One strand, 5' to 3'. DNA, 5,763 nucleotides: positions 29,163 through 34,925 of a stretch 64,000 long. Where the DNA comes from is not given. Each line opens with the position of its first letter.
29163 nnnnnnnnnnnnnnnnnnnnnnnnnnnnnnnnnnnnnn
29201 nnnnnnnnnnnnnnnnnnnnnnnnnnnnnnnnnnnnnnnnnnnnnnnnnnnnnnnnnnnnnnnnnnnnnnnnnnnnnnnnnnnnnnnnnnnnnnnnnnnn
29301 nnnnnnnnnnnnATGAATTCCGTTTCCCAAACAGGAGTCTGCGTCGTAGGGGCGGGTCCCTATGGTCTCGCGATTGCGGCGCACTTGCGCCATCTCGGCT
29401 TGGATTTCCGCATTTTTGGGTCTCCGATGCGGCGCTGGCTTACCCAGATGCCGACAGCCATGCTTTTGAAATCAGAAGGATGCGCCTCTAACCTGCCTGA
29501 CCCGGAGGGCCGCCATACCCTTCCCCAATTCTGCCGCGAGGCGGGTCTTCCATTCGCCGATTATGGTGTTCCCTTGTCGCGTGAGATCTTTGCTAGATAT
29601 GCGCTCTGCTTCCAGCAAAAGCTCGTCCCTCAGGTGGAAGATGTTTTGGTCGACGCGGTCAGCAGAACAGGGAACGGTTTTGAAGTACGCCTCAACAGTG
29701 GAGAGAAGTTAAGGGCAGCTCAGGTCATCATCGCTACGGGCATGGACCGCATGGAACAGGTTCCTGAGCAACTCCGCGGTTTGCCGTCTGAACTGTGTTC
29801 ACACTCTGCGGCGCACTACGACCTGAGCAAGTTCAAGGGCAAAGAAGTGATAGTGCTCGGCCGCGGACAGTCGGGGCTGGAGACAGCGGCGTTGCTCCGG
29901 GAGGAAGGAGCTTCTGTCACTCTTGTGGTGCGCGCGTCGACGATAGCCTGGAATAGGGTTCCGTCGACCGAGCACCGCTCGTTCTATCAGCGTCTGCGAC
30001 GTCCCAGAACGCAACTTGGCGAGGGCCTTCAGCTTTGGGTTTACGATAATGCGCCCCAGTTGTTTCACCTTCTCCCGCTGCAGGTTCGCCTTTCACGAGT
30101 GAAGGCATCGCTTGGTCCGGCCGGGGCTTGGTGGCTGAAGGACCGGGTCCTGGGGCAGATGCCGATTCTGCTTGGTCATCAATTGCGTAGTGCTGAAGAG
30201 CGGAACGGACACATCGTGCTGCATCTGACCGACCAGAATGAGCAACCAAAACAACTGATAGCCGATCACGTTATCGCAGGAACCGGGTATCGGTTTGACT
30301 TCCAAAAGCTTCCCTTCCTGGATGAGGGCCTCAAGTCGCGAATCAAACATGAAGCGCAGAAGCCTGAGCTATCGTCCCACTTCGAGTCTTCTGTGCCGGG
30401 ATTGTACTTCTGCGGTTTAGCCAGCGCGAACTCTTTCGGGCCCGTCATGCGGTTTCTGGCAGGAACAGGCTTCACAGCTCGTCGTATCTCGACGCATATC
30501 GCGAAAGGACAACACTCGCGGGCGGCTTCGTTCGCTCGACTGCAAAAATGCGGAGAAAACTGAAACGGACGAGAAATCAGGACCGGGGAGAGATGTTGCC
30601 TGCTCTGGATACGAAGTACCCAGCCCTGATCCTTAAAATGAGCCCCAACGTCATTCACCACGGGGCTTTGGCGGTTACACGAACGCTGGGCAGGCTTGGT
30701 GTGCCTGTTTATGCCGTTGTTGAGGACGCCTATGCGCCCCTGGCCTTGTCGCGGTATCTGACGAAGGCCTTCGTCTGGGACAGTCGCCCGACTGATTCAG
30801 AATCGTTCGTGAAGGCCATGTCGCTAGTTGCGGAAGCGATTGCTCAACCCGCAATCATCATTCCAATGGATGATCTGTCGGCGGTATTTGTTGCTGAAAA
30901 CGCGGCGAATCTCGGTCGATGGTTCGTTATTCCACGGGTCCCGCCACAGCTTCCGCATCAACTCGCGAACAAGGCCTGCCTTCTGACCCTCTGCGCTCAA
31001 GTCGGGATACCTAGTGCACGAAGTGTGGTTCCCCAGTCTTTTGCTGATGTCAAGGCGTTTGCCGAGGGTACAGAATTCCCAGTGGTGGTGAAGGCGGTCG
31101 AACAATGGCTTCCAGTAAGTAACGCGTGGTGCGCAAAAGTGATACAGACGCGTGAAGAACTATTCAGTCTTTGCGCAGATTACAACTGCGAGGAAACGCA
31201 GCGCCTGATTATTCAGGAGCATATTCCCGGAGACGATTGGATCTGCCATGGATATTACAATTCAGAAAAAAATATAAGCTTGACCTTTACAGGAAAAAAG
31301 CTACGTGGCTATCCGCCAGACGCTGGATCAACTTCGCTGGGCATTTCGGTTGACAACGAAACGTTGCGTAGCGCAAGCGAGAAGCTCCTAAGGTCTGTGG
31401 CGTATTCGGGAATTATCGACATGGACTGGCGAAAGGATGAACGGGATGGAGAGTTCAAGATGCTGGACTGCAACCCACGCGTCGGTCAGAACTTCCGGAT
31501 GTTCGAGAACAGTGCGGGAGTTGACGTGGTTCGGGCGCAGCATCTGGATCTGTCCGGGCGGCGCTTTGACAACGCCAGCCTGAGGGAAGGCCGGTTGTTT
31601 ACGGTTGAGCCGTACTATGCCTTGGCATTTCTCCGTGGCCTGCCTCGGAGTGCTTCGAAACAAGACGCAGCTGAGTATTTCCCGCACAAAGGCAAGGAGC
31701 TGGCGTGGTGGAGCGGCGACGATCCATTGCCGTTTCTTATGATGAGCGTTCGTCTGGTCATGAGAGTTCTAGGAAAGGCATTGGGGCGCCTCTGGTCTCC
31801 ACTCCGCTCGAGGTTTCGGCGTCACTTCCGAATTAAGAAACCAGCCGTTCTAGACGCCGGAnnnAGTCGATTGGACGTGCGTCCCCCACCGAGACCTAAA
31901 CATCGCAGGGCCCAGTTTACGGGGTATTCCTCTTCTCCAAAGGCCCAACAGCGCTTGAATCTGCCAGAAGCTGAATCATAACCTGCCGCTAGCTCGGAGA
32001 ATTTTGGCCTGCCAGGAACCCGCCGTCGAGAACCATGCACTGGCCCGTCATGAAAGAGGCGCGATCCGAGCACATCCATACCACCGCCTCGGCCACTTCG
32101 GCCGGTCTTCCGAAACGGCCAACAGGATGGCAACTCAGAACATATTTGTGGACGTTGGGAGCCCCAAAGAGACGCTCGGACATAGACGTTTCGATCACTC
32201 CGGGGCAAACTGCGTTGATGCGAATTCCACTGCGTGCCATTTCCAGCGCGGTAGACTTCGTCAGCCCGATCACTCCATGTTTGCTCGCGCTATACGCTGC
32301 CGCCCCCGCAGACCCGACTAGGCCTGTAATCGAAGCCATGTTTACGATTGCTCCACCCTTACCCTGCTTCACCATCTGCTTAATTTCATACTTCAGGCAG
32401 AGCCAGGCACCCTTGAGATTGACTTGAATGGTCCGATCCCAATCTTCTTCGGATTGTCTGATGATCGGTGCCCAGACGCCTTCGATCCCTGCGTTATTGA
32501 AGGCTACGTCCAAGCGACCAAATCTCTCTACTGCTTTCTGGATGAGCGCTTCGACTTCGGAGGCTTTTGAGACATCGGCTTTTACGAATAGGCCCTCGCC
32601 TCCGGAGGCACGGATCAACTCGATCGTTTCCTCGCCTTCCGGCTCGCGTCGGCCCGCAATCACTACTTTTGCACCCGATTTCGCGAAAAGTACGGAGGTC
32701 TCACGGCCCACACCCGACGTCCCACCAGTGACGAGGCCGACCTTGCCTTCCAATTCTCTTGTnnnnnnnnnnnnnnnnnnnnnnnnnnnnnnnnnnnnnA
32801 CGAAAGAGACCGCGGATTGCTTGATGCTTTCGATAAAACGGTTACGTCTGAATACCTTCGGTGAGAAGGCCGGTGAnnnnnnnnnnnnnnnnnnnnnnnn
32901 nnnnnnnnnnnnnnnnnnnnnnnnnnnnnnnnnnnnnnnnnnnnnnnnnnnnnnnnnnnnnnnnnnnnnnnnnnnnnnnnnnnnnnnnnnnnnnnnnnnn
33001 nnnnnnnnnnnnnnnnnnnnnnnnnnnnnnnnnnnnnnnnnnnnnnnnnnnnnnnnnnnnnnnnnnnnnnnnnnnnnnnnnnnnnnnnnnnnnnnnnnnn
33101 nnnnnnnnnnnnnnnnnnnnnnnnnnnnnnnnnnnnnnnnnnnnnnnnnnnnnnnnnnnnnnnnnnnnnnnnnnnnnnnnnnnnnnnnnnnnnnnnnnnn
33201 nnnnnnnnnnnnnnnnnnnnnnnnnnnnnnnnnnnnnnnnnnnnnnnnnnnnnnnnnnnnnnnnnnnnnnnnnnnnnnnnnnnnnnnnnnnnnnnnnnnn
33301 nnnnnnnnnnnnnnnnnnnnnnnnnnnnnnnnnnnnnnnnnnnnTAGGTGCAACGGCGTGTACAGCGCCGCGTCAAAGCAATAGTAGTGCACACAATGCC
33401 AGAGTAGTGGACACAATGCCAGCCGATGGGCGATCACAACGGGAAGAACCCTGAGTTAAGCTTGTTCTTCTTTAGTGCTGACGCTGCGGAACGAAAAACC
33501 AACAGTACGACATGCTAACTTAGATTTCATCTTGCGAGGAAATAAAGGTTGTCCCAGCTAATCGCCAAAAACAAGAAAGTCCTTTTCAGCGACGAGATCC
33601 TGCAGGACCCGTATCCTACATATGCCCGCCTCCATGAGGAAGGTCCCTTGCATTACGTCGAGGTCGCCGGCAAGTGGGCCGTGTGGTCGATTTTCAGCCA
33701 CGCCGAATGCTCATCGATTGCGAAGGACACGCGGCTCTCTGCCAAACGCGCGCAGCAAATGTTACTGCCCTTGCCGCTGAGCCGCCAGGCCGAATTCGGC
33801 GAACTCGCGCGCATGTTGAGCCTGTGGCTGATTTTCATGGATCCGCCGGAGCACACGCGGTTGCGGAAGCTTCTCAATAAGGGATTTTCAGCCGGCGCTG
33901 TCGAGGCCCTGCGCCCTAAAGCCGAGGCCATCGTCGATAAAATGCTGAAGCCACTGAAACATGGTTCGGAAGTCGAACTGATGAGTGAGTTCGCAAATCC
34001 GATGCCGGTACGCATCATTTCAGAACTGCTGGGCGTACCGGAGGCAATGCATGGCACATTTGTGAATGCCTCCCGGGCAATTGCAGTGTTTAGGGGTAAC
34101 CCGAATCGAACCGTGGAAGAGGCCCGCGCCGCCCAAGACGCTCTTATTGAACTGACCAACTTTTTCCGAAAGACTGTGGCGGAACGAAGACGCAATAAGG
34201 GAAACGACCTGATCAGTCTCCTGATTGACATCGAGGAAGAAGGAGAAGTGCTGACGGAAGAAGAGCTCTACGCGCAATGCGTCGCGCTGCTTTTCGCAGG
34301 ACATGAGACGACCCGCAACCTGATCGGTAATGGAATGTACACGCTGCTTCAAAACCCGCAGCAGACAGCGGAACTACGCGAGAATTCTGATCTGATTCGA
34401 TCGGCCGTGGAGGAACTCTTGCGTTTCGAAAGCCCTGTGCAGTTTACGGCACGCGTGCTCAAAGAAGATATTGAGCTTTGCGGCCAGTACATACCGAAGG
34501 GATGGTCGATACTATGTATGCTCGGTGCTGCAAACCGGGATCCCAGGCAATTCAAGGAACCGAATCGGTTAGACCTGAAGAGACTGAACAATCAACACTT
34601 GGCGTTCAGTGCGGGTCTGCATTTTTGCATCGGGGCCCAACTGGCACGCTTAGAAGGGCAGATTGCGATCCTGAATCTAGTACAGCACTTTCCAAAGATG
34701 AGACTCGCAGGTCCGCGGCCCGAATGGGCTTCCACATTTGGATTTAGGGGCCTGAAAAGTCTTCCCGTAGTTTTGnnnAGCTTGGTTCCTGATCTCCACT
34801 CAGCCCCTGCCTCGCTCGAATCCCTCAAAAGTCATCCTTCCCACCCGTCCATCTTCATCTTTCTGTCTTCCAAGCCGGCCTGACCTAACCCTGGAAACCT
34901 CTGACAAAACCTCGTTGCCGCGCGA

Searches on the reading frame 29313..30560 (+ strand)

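Call 7: search_protein_families(library=ncbifam, proteins=[window:29313-30560:+], max_evalue=0.1)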
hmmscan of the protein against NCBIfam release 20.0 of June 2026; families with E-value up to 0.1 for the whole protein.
window:29313-30560:+ (416 aa): 93 families (the best 25 are shown)
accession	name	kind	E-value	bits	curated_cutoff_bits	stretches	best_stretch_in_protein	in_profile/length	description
TIGR04018.1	Bthiol_YpdA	hypoth_equivalog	1e-18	67.2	339.9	2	9-211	2-187/316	YpdA family putative bacillithiol disulfide reductase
NF040505.1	ArsO_flavin_mono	equivalog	2.7e-12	46.8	425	1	9-198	3-182/346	ArsO family NAD(P)H-dependent flavin-containing monooxygenase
TIGR04046.1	MSMEG_0569_nitr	hypoth_equivalog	8e-12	44.8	498.35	1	8-207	2-192/400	MSMEG_0569 family flavin-dependent oxidoreductase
TIGR01292.1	TRX_reduct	equivalog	3.5e-10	39.2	343.45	1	111-211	77-176/300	thioredoxin-disulfide reductase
NF004939.0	PRK06292.1-1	equivalog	5.4e-09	35.2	435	1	124-212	124-208/476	dihydrolipoyl dehydrogenase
TIGR03140.1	AhpF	equivalog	1.9e-08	33.4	502.9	1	105-196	282-372/515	alkyl hydroperoxide reductase subunit F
NF006593.0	PRK09126.1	equivalog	5.7e-08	32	420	1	6-34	4-32/393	5-demethoxyubiquinol-8 5-hydroxylase UbiM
NF042949.2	3PPDioc_HcaD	equivalog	8.6e-08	31.3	450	1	110-220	76-186/386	3-phenylpropionate/cinnamic acid dioxygenase ferredoxin--NAD(+) reductase subunit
NF004943.0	PRK06292.2-1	equivalog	3.1e-07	29.6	432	1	126-211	121-206/456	dihydrolipoyl dehydrogenase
TIGR02053.1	MerA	equivalog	3.4e-07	29.6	454.45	1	121-214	115-205/465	mercury(II) reductase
TIGR00292.1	TIGR00292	equivalog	6.5e-07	28.8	148.3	1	166-207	11-52/254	sulfide-dependent adenosine diphosphate thiazole synthase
NF049967.1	QhpG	equivalog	8.1e-07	28.3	240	2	9-41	1-33/423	flavin-dependent monooxygenase QhpG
NF004776.0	PRK06116.1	equivalog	8.6e-07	28.3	480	1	123-211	121-202/450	glutathione-disulfide reductase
NF050086.1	pipecolate_AmaA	exception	1.6e-06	27.1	600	1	160-210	9-58/425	L-pipecolate oxidase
TIGR01350.1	lipoamide_DH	equivalog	2.5e-06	26.5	408.8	1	125-211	121-205/461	dihydrolipoyl dehydrogenase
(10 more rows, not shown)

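Call 8: search_protein_families(library=pfam, proteins=[window:29313-30560:+], max_evalue=1)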
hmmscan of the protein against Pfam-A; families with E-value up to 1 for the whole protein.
window:29313-30560:+ (416 aa): 24 families
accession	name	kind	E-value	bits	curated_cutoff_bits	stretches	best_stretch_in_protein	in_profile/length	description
PF13738.12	Pyr_redox_3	-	1.2e-22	81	30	2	11-212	2-200/305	Pyridine nucleotide-disulphide oxidoreductase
PF07992.20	Pyr_redox_2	-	1e-15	58.4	26.1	1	9-226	3-190/291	Pyridine nucleotide-disulphide oxidoreductase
PF13434.12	Lys_Orn_oxgnase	-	5.1e-11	42.7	21.3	1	107-210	117-224/339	L-lysine 6-monooxygenase/L-ornithine 5-monooxygenase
PF00070.33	Pyr_redox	-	3e-08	34.5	22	1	179-212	2-35/82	Pyridine nucleotide-disulphide oxidoreductase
PF01494.25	FAD_binding_3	-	4.2e-07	29.9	22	2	7-34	2-29/349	FAD binding domain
PF13450.12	NAD_binding_8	-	3.7e-06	27.5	21.9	2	11-35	1-25/68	NAD(P)-binding Rossmann-like domain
PF13454.12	NAD_binding_9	-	3.4e-05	24.3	21.8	1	11-144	2-154/155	FAD-NAD(P)-binding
PF01266.30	DAO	-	6.5e-05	23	27.9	2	179-213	2-36/353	FAD dependent oxidoreductase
PF03486.20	HI0933_like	-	0.00013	21.9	50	0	178-209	2-33/244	HI0933-like protein Rossmann domain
PF01946.23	Thi4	-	0.00023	20.9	26.2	1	167-204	8-46/235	Thi4 family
PF07991.19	KARI_N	-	0.00038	20.5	20.6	1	174-215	2-43/165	Acetohydroxy acid isomeroreductase, NADPH-binding domain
PF01134.28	GIDA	-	0.00083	19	22.1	1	178-207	1-30/391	Glucose inhibited division protein A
PF13241.12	NAD_binding_7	-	0.00084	20.3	22.1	1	173-210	4-41/104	Putative NAD(P)-binding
PF01210.29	NAD_Gly3P_dh_N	-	0.00098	19.6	23.1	1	9-36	2-29/158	NAD-dependent glycerol-3-phosphate dehydrogenase N-terminus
PF00743.25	FMO-like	-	0.001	18.1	22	1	162-216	169-223/532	Flavin-binding monooxygenase-like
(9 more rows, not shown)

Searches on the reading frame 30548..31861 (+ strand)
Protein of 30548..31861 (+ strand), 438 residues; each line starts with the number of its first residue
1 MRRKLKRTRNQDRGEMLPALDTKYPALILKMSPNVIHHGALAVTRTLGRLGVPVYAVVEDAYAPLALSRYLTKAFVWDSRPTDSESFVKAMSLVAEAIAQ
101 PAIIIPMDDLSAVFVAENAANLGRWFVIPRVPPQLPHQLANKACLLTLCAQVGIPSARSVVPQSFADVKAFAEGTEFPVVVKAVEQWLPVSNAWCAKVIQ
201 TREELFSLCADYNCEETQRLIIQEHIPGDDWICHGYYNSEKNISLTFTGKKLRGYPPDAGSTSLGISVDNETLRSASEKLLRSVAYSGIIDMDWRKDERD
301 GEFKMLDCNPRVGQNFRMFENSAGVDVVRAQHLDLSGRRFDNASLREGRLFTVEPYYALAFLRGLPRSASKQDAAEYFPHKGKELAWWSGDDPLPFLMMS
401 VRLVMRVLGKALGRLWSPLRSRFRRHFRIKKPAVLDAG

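Call 7: search_protein_families(library=ncbifam, proteins=[window:30548-31861:+], max_evalue=0.1)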
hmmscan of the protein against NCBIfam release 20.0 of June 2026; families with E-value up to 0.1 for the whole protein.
window:30548-31861:+ (438 aa): 13 families
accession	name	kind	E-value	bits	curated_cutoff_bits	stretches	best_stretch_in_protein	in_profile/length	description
NF009406.0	PRK12767.1-5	equivalog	5.8e-11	42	271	1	141-335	113-293/327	carbamoyl phosphate synthase-like protein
NF009404.0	PRK12767.1-3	equivalog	3.4e-07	29.5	316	1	102-331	71-302/344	carbamoyl phosphate synthase-like protein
NF009554.0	PRK12999.1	equivalog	7.2e-06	24.1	965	1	271-342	257-327/1147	pyruvate carboxylase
NF005315.0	PRK06849.1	equivalog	8.5e-06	25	406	1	115-401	90-356/389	hypothetical protein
NF009405.0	PRK12767.1-4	equivalog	0.00025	20.2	390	1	161-324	127-277/320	carbamoyl phosphate synthase-like protein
NF002563.0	PRK02186.1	subfamily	0.00086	17.6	625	1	111-252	78-214/890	argininosuccinate lyase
NF009471.0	PRK12833.1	equivalog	0.0032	16.1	686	1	258-331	243-315/467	acetyl-CoA carboxylase biotin carboxylase subunit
TIGR01235.1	pyruv_carbox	equivalog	0.013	13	1114.45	1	271-341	253-322/1143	pyruvate carboxylase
TIGR02712.1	urea_carbox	equivalog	0.037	11.7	1303.85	0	271-330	251-310/1201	urea carboxylase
NF006367.0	PRK08591.1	subfamily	0.039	12.7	597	0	271-331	253-312/451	acetyl-CoA carboxylase biotin carboxylase subunit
NF053643.1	Ddl_archaea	equivalog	0.041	12.9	500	1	267-347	227-306/367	putative pseudomurein biosynthesis ATP-grasp protein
TIGR01369.1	CPSaseII_lrg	equivalog_domain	0.043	11.4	1027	0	146-331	674-860/1052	carbamoyl-phosphate synthase (glutamine-hydrolyzing) large subunit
TIGR00768.1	rimK_fam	subfamily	0.048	13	143.4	0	140-185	86-131/276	RimK family alpha-L-glutamate ligase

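Call 8: search_protein_families(library=pfam, proteins=[window:30548-31861:+], max_evalue=1)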
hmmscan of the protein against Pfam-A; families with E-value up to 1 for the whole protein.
window:30548-31861:+ (438 aa): 3 families
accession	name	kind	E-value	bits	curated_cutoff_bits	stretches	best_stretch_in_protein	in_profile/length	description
PF02786.22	CPSase_L_D2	-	3.4e-05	23.9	19.8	1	270-331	138-199/211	Carbamoyl-phosphate synthase L chain, ATP binding domain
PF15632.11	ATPgrasp_Ter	-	0.034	14.3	29.1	1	269-331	45-104/131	ATP-grasp in the biosynthetic pathway with Ter operon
PF13549.11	ATP-grasp_5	-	0.29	10.9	27.6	1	147-185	17-55/221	ATP-grasp domain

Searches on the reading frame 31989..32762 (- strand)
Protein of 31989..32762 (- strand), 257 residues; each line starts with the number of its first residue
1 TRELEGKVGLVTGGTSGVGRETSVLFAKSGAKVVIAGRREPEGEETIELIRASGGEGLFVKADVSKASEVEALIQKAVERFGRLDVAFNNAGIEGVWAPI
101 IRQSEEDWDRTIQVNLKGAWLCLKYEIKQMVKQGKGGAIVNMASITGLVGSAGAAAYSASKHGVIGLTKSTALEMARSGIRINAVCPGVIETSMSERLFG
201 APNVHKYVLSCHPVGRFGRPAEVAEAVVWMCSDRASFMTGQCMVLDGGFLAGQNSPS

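Call 15: search_protein_families(library=pfam, proteins=[window:31989-32762:-], max_evalue=0.001)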
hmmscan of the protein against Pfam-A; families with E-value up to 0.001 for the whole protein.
window:31989-32762:- (257 aa): 5 families
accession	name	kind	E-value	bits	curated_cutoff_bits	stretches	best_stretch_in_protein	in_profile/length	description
PF13561.12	adh_short_C2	-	1.1e-67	228.5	27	1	16-249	6-235/236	Enoyl-(Acyl carrier protein) reductase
PF00106.31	adh_short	-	5e-58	196.2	26.6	1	7-198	1-190/195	short chain dehydrogenase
PF08659.16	KR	-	1.5e-17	64.6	22.6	1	10-161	4-153/180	KR domain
PF01370.27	Epimerase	-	8.8e-06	25.7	20.9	1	10-130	2-110/240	NAD dependent epimerase/dehydratase family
PF23441.1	SDR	-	2.5e-05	24.2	27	1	153-249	162-255/258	SDR-like rossmann domain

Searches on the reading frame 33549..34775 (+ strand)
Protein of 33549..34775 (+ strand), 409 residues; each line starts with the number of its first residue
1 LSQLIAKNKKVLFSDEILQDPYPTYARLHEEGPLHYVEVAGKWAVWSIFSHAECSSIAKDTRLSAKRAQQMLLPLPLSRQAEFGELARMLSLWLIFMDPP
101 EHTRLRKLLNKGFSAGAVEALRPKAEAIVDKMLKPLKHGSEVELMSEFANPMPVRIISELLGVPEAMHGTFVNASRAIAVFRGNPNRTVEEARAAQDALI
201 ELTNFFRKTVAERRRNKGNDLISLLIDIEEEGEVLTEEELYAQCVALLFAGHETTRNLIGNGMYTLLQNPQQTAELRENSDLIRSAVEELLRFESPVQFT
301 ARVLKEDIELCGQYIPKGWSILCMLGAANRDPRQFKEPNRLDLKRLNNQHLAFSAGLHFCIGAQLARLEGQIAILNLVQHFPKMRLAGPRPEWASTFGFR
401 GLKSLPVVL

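Call 15: search_protein_families(library=pfam, proteins=[window:33549-34775:+], max_evalue=0.001)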
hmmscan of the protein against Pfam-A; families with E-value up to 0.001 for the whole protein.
window:33549-34775:+ (409 aa): 1 family
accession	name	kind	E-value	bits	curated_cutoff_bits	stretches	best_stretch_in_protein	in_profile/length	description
PF00067.27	p450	-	3.5e-37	128.7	22.8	1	169-381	186-432/462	Cytochrome P450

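Call 45: search_protein_families(library=ncbifam, proteins=[window:33549-34775:+], max_evalue=0.00001)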
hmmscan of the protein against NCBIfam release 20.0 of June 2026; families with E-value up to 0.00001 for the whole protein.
window:33549-34775:+ (409 aa): 9 families
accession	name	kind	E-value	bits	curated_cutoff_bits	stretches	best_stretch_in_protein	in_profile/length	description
TIGR04538.1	P450_cycloAA_1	subfamily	2.7e-59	201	500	1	12-388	2-373/395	cytochrome P450, cyclodipeptide synthase-associated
TIGR04458.1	CYP450_TxtE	equivalog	4e-57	193.7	500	1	14-409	6-402/403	4-nitrotryptophan synthase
TIGR04515.1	P450_rel_GT_act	subfamily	6.2e-54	183.8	343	1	19-392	31-370/386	P450-derived glycosyltransferase activator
NF041177.1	Cyp119_Thmprot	equivalog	2.1e-48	165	680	1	22-385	2-344/368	cytochrome P450 Cyp119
NF045816.1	PentlenlactSyn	equivalog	8.9e-48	162.9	700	1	23-391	17-376/396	pentalenolactone synthase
NF041802.1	P450_SolI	exception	2.1e-38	131.9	850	1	22-407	33-420/424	solanimycin biosynthesis cytochrome P450 SolI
NF050147.1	aminopyruv_ApyO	equivalog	1.4e-25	89.9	525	1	69-381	55-393/444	RiPP biosynthesis cytochrome P450 ApyO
NF051859.1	AlbFlvMonOxTrpSyn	equivalog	1.7e-12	46.7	700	1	189-348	206-385/457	bifunctional albaflavenone monooxygenase/terpene synthase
NF045812.1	PentlenOxigase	equivalog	3.1e-10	39.5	800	1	199-378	198-406/444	pentalenene oxygenase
